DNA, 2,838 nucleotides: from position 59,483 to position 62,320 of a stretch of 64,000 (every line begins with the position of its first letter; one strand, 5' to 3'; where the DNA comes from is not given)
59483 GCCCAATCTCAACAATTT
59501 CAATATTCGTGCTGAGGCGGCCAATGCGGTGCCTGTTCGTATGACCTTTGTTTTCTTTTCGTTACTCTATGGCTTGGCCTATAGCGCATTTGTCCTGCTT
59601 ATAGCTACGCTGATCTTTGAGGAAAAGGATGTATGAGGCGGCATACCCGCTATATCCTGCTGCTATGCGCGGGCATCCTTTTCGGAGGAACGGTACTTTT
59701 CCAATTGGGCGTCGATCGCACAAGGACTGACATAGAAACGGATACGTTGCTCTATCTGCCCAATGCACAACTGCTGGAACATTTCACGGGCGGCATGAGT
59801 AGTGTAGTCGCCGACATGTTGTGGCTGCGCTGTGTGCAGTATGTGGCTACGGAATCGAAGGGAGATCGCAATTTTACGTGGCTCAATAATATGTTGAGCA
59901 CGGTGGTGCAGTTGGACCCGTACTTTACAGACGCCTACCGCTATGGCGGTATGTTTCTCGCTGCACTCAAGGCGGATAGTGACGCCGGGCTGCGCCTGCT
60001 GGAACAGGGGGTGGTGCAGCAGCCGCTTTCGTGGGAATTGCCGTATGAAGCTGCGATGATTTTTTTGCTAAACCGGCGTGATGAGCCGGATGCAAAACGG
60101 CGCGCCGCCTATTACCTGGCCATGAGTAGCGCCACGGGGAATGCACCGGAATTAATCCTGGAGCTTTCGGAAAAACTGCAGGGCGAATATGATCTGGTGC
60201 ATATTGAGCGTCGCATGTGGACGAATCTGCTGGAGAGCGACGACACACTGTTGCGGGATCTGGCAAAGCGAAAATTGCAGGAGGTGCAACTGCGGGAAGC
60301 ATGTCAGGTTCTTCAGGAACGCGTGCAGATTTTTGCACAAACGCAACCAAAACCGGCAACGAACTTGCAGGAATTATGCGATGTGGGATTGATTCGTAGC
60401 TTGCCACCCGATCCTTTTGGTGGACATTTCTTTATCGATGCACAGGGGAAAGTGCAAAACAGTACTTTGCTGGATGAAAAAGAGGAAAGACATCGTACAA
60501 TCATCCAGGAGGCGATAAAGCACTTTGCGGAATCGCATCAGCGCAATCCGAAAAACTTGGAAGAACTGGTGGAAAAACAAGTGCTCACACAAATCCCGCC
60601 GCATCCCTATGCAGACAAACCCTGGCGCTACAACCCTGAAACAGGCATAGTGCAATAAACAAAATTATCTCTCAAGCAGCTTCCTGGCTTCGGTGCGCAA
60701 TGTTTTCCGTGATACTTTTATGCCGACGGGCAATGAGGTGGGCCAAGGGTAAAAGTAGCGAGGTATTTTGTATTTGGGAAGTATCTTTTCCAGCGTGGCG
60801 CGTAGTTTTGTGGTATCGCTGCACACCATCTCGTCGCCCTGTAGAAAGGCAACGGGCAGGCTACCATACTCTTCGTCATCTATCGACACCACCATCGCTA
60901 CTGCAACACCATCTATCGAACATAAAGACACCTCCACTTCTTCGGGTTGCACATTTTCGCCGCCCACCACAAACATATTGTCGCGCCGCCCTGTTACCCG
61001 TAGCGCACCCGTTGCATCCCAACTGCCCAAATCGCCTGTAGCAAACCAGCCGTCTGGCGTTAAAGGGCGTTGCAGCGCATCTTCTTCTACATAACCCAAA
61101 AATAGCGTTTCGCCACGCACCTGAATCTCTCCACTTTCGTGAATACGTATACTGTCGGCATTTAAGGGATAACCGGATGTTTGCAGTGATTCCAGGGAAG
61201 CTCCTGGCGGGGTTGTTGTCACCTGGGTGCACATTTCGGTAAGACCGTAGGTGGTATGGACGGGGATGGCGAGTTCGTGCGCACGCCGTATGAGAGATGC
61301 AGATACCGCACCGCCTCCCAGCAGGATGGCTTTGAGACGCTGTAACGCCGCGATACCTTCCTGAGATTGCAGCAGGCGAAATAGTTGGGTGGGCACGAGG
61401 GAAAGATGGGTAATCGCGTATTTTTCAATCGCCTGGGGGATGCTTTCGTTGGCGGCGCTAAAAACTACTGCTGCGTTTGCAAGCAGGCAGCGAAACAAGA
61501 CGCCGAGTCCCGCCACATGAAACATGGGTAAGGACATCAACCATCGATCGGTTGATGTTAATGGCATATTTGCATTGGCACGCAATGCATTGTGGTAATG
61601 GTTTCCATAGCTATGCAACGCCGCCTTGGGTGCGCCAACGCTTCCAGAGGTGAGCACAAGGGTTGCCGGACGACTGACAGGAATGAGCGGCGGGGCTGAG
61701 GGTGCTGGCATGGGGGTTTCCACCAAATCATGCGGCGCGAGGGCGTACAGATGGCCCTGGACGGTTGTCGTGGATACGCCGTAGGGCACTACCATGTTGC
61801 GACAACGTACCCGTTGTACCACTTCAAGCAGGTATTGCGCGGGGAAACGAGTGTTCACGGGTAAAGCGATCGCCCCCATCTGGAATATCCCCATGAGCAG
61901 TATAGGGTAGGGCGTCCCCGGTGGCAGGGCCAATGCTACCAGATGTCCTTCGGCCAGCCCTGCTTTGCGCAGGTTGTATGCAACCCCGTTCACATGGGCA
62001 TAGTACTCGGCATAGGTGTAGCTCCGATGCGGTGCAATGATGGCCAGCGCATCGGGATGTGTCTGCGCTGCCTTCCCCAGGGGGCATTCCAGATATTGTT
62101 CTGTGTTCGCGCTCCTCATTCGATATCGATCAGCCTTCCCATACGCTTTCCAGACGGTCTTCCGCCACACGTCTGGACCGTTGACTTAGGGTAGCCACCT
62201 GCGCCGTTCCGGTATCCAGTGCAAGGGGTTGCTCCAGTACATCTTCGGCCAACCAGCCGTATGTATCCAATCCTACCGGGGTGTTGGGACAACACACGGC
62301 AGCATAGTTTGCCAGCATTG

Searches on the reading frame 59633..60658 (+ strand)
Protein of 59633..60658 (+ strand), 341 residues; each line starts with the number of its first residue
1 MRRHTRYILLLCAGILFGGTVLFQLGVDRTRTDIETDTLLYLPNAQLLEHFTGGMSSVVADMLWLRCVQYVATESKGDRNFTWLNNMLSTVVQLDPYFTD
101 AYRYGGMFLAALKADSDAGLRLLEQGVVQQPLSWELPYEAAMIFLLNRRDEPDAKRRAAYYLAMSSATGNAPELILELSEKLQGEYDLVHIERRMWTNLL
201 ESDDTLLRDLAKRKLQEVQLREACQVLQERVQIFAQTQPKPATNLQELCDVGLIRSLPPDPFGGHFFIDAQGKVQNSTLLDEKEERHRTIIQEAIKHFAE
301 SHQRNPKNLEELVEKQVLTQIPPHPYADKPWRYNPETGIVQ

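Call 38: search_protein_families(library=pfam, proteins=[window:59633-60658:+], max_evalue=0.001)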
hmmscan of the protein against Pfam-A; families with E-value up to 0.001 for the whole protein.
window:59633-60658:+ (341 aa): 0 families

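Call 40: find_encoding_contigs(protein=window:59633-60655:+, flank=10000, max_places=4)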
Protein window:59633-60655:+ (341 aa): no gene with exactly this product is on record in the collection.

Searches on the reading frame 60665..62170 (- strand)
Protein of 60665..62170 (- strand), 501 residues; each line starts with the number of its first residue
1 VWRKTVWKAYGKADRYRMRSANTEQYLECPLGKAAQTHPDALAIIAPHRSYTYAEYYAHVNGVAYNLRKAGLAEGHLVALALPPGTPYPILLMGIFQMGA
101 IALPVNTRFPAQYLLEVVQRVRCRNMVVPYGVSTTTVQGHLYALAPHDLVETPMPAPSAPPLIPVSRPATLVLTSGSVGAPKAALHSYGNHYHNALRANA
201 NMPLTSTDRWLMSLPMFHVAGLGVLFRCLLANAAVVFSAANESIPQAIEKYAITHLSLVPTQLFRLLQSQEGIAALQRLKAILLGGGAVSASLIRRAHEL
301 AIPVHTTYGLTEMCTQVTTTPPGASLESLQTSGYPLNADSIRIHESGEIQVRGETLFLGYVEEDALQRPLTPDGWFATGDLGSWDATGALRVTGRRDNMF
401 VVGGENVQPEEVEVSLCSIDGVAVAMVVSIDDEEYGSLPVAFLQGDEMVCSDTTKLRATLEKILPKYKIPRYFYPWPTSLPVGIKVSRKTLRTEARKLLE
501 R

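Call 38: search_protein_families(library=pfam, proteins=[window:60665-62170:-], max_evalue=0.001)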
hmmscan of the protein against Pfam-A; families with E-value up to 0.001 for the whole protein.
window:60665-62170:- (501 aa): 2 families
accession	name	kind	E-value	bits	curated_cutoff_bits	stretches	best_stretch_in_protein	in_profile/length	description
PF00501.34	AMP-binding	-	3.6e-56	191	29.9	1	33-360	3-383/384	AMP-binding enzyme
PF13193.12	AMP-binding_C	-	1.7e-05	26.1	24.5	1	411-476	1-66/76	AMP-binding enzyme C-terminal domain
